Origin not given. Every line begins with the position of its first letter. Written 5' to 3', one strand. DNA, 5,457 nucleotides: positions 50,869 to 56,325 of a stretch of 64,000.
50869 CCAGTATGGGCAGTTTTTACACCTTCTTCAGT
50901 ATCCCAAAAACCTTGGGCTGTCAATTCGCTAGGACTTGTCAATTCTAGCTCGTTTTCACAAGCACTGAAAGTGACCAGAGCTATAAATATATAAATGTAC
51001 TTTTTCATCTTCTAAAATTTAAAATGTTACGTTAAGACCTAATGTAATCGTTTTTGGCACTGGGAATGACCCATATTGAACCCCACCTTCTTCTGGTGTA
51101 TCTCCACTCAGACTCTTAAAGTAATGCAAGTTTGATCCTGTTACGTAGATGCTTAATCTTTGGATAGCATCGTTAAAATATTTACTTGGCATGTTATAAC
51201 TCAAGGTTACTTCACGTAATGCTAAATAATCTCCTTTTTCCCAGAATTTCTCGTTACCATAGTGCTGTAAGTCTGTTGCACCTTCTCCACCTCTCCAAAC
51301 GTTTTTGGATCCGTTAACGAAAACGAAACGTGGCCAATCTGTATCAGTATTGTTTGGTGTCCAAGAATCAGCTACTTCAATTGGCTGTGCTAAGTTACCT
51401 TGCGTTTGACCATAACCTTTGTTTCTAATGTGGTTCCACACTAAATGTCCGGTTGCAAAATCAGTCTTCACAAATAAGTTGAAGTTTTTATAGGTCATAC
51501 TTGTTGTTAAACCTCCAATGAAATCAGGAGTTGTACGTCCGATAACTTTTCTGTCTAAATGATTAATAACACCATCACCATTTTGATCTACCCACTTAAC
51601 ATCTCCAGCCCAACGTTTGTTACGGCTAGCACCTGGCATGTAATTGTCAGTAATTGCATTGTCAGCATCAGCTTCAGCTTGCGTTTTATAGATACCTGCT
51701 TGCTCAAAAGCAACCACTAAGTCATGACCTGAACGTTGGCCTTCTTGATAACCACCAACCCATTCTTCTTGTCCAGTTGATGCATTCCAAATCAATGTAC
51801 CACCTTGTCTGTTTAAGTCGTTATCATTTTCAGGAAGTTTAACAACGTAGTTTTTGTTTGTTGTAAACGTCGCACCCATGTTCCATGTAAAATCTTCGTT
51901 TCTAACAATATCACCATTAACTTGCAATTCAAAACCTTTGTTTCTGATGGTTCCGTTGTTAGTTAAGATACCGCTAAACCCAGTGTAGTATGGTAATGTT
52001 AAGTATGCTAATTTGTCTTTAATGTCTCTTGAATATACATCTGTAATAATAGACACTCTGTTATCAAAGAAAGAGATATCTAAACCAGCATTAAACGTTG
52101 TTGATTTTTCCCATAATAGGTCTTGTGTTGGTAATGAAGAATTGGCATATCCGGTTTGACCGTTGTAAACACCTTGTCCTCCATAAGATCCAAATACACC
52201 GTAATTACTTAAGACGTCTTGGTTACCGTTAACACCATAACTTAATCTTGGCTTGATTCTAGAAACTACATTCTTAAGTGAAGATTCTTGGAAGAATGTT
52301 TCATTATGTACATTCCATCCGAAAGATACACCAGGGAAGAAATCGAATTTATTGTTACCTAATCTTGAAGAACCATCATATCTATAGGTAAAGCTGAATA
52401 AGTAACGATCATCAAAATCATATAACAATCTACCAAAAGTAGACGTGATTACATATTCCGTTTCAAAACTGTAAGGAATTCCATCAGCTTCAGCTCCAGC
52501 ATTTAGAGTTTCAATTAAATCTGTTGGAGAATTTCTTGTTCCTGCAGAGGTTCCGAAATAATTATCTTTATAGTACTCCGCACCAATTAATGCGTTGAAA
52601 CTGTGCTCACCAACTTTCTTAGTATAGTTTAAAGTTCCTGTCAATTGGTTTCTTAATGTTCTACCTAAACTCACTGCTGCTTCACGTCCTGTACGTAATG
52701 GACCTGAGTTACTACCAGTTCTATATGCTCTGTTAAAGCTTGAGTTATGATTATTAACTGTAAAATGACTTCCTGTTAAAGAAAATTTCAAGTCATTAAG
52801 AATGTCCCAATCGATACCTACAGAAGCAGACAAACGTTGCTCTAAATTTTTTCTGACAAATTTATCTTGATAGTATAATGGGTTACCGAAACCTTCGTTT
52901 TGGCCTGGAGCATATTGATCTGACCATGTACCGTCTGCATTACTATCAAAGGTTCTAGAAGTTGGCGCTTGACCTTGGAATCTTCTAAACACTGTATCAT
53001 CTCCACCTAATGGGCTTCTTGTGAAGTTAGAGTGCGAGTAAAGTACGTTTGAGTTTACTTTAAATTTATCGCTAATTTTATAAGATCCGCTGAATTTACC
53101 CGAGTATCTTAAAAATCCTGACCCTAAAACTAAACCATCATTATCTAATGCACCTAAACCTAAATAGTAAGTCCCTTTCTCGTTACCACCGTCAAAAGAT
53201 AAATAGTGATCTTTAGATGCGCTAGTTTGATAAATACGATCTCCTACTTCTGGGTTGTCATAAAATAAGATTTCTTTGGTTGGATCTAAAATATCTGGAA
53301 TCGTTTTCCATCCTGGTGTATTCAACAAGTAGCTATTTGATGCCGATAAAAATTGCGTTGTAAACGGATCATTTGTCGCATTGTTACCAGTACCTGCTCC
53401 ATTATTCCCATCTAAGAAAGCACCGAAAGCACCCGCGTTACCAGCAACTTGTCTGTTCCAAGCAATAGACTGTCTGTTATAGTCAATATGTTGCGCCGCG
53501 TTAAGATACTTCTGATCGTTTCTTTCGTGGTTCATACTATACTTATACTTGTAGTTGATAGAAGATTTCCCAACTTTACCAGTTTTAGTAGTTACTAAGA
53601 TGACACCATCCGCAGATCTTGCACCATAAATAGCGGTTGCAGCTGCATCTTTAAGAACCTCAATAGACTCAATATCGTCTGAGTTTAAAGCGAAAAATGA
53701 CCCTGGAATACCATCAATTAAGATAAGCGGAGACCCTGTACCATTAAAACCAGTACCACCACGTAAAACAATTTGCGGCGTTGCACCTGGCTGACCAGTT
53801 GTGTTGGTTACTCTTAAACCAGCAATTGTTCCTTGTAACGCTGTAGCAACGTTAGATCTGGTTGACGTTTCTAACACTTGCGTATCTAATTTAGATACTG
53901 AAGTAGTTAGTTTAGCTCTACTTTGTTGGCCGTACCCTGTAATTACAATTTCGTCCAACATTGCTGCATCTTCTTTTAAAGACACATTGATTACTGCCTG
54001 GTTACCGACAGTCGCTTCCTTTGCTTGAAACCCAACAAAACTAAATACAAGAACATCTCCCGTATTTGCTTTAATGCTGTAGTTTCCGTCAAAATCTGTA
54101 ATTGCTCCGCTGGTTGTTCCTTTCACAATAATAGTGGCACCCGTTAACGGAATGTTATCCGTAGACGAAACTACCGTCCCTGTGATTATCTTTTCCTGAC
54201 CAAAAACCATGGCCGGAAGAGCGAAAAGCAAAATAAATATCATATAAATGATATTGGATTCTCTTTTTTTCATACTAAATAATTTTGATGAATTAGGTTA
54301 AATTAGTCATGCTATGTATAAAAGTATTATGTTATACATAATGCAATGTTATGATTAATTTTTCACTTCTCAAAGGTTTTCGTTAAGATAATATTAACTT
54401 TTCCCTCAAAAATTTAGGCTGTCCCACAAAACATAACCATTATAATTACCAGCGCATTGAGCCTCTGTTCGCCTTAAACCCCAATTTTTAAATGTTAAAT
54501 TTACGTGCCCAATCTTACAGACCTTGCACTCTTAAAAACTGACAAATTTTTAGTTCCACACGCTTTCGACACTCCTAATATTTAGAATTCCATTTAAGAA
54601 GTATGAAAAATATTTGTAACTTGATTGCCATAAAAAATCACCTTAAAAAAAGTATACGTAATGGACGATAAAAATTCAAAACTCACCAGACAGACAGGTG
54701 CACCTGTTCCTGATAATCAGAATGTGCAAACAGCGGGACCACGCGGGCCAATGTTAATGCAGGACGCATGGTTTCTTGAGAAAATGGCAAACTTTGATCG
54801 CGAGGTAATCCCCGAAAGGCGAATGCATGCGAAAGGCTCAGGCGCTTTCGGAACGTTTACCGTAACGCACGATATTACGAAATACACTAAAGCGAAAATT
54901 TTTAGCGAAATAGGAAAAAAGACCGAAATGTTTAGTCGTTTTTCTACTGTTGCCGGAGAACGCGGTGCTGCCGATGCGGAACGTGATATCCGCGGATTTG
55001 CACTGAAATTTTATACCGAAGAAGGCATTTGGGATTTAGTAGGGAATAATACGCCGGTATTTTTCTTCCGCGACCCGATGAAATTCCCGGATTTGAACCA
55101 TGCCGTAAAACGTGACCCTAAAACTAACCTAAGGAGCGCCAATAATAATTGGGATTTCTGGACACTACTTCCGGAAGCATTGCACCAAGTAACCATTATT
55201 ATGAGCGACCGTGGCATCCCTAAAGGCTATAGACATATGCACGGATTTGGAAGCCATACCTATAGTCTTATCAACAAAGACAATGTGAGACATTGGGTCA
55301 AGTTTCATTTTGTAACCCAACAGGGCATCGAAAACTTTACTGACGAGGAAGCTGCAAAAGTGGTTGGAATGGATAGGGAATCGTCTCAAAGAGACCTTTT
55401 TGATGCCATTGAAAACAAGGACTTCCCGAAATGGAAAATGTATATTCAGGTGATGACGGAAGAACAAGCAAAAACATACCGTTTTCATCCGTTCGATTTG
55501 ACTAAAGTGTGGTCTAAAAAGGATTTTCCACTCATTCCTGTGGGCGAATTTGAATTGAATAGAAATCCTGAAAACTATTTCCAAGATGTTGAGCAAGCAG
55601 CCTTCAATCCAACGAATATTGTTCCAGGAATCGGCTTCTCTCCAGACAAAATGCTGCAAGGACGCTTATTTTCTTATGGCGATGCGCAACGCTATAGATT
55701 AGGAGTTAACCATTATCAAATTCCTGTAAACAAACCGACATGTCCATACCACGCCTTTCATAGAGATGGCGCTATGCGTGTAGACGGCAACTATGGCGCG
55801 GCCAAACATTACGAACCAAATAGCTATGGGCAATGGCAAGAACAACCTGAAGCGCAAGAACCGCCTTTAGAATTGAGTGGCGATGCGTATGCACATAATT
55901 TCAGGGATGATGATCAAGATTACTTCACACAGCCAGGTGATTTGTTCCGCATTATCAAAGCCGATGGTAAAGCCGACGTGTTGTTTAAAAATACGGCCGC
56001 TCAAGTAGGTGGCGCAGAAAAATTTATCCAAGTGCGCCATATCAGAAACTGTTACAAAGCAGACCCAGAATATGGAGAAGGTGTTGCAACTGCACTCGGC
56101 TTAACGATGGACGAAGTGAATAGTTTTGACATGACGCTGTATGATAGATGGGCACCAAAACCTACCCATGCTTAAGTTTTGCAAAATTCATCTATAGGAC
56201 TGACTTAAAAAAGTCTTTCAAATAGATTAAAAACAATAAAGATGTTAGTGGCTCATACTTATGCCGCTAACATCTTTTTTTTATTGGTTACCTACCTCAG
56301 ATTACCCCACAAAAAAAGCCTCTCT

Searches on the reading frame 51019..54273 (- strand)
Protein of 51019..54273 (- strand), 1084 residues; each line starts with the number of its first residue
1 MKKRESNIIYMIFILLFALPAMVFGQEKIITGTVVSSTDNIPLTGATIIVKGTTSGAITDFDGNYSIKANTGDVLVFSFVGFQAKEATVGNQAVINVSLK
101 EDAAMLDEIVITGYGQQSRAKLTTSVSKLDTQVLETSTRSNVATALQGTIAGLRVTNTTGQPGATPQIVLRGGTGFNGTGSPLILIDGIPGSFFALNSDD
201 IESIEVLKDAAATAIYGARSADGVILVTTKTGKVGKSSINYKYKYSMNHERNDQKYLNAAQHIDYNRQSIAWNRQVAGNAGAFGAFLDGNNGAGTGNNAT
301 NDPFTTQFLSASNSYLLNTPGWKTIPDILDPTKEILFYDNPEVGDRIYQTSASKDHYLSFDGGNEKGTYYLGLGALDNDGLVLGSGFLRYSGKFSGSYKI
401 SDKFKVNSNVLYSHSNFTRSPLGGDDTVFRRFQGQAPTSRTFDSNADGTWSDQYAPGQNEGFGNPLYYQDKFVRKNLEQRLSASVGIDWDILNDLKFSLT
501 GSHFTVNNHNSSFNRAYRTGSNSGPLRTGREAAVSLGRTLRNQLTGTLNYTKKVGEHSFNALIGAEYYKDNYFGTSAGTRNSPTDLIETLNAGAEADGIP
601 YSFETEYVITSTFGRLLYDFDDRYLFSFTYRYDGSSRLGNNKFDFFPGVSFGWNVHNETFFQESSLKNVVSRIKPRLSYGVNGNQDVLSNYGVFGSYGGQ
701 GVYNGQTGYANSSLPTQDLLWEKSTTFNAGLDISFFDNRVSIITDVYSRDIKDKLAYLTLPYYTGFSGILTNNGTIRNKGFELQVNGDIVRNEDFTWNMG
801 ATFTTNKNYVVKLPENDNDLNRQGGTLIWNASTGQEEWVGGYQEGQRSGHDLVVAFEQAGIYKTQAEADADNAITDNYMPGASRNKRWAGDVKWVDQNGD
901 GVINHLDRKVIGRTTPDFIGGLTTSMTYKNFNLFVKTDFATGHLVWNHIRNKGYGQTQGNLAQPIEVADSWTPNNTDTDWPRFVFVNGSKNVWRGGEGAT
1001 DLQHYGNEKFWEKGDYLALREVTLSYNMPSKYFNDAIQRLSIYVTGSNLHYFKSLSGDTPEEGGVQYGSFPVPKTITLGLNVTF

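Call 7: search_protein_families(library=pfam, proteins=[window:51019-54273:-])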
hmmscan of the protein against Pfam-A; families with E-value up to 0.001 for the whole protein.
window:51019-54273:- (1084 aa): 3 families
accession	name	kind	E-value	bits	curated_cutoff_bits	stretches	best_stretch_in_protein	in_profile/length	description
PF13715.12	CarbopepD_reg_2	-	2.6e-18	66.3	32.2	1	30-111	1-88/88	CarboxypepD_reg-like domain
PF07715.20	Plug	-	3.8e-16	60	23.9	1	121-224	4-107/107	TonB-dependent Receptor Plug Domain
PF13620.12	CarboxypepD_reg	-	3e-08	34.4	32.3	1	30-99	2-81/82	Carboxypeptidase regulatory-like domain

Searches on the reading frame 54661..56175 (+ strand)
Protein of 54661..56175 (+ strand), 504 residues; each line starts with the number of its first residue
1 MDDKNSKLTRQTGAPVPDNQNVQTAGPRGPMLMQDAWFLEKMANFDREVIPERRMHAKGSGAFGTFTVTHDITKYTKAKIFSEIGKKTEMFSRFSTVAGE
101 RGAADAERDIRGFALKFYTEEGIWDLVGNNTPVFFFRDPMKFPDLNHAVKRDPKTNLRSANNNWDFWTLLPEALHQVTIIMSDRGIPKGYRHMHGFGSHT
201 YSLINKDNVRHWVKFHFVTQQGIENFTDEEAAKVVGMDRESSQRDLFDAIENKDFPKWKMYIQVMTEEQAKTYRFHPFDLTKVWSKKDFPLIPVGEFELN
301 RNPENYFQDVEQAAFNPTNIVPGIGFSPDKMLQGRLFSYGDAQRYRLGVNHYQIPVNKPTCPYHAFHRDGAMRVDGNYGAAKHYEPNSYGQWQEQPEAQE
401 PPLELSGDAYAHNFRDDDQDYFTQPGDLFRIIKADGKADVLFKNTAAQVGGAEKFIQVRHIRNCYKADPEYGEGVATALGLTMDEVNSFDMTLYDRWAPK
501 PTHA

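Call 7: search_protein_families(library=pfam, proteins=[window:54661-56175:+])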
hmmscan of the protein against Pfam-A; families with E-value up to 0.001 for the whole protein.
window:54661-56175:+ (504 aa): 2 families
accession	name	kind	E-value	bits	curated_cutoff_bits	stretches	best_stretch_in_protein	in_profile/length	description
PF00199.24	Catalase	-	3.1e-192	639.2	25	1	9-390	1-382/383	Catalase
PF06628.17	Catalase-rel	-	9.8e-16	58.1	30.1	1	416-479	2-65/65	Catalase-related immune-responsive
